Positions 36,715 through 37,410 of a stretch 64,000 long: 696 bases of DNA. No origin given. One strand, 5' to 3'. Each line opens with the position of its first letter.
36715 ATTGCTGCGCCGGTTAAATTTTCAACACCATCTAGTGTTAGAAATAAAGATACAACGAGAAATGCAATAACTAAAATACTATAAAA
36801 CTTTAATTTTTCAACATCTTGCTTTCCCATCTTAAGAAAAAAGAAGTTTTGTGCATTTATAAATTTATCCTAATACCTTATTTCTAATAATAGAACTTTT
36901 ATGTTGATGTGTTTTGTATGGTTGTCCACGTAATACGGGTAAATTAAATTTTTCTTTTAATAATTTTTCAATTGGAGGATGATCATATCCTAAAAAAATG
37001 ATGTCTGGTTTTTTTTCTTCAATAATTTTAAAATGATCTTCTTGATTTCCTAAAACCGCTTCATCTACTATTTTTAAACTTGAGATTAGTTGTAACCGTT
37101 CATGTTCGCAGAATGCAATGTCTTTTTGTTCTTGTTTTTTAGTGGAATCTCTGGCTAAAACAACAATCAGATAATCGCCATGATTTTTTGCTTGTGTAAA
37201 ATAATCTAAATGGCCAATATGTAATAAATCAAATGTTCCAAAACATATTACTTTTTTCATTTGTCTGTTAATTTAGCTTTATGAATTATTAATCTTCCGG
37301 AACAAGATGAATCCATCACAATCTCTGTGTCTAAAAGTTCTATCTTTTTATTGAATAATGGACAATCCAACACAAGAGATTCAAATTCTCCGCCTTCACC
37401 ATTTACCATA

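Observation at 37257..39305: Fusion of an AsnB-type glutamine amidotransferase with a Dph6-like (diphthine-ammonia ligase family) PP-loop domain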

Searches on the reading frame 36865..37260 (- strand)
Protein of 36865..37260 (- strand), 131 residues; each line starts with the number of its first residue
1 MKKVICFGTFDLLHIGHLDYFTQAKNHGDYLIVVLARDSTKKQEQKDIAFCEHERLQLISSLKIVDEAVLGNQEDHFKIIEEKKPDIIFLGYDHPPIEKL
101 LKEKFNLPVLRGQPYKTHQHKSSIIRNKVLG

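Call 3: search_protein_families(library=pfam, proteins=[window:36865-37260:-], max_evalue=0.01)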
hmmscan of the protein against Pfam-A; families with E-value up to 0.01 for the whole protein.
window:36865-37260:- (131 aa): 1 family
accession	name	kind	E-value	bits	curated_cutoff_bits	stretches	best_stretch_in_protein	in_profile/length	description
PF01467.32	CTP_transf_like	-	4.9e-16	59.6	21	1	5-93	1-89/133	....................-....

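Call 4: search_protein_families(library=ncbifam, proteins=[window:36865-37260:-], max_evalue=0.01)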
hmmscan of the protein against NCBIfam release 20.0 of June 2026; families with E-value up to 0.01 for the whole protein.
window:36865-37260:- (131 aa): 14 families
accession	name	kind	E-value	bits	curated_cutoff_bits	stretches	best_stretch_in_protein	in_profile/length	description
TIGR02199.1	rfaE_dom_II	equivalog_domain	6.6e-17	61.7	181.5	1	4-95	14-107/144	D-glycero-beta-D-manno-heptose 1-phosphate adenylyltransferase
TIGR01518.1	g3p_cytidyltrns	equivalog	2.7e-16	59.8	165.4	1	4-110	1-108/125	glycerol-3-phosphate cytidylyltransferase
TIGR00125.1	cyt_tran_rel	domain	3.3e-15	56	27.7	1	4-67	2-64/65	adenylyltransferase/cytidyltransferase family protein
NF008454.0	PRK11316.1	equivalog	4.3e-13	48.7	521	1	4-95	343-436/475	bifunctional D-glycero-beta-D-manno-heptose-7-phosphate kinase/D-glycero-beta-D-manno-heptose 1-phosphate adenylyltransferase HldE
NF005518.0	PRK07143.1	equivalog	1e-08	35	232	1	2-65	16-82/281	hypothetical protein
NF001985.0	PRK00777.1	subfamily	2.4e-08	34.2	104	1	1-68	4-68/157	pantetheine-phosphate adenylyltransferase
NF045965.1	RibF_rel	equivalog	4.7e-08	32.8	200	1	2-72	13-90/279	FAD synthase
TIGR01510.1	coaD_prev_kdtB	equivalog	1.4e-05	25.2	103.3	1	4-61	2-54/155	pantetheine-phosphate adenylyltransferase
NF004162.0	PRK05627.1-5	equivalog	3.8e-05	23.3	241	1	2-80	14-95/304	bifunctional riboflavin kinase/FAD synthetase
NF041124.1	CoaD_Thcocales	equivalog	0.0002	21.3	290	1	2-44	5-47/156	phosphopantetheine adenylyltransferase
NF002250.0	PRK01170.1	subfamily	0.00023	20.7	489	1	3-55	2-55/322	bifunctional pantetheine-phosphate adenylyltransferase/NTP phosphatase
NF005988.0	PRK08099.1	equivalog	0.0015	17.7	201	1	3-44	66-107/411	multifunctional transcriptional regulator/nicotinamide-nucleotide adenylyltransferase/ribosylnicotinamide kinase NadR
NF005519.0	PRK07152.1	equivalog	0.0043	16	315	1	2-61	1-61/361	nicotinate-nucleotide adenylyltransferase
TIGR01526.1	nadR_NMN_Atrans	equivalog_domain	0.0053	16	341.15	1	3-43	3-46/325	nicotinamide-nucleotide adenylyltransferase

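Call 39: search_solved_structures(query=window:36865-37260:-, max_evalue=0.001)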
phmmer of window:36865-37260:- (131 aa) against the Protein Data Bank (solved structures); distinct sequences matched with E-value up to 0.001: 5.
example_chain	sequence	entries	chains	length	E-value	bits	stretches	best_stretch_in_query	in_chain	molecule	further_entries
3glv_A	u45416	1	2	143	5.2e-27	97.8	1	3-130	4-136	Lipopolysaccharide core biosynthesis protein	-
1coz_A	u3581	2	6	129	5.5e-14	55.7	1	1-104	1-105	PROTEIN (GLYCEROL-3-PHOSPHATE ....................) | glycerol-3-phosphate cytidylyltransferase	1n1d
3elb_A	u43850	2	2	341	5.9e-13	52.4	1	3-69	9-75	Ethanolamine-phosphate cytidylyltransferase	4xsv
2b7l_A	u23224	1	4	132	6.4e-13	52.3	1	1-110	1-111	glycerol-3-phosphate cytidylyltransferase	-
5x9q_A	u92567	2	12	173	2.3e-07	34.3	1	4-94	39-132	Putative cytidylyltransferase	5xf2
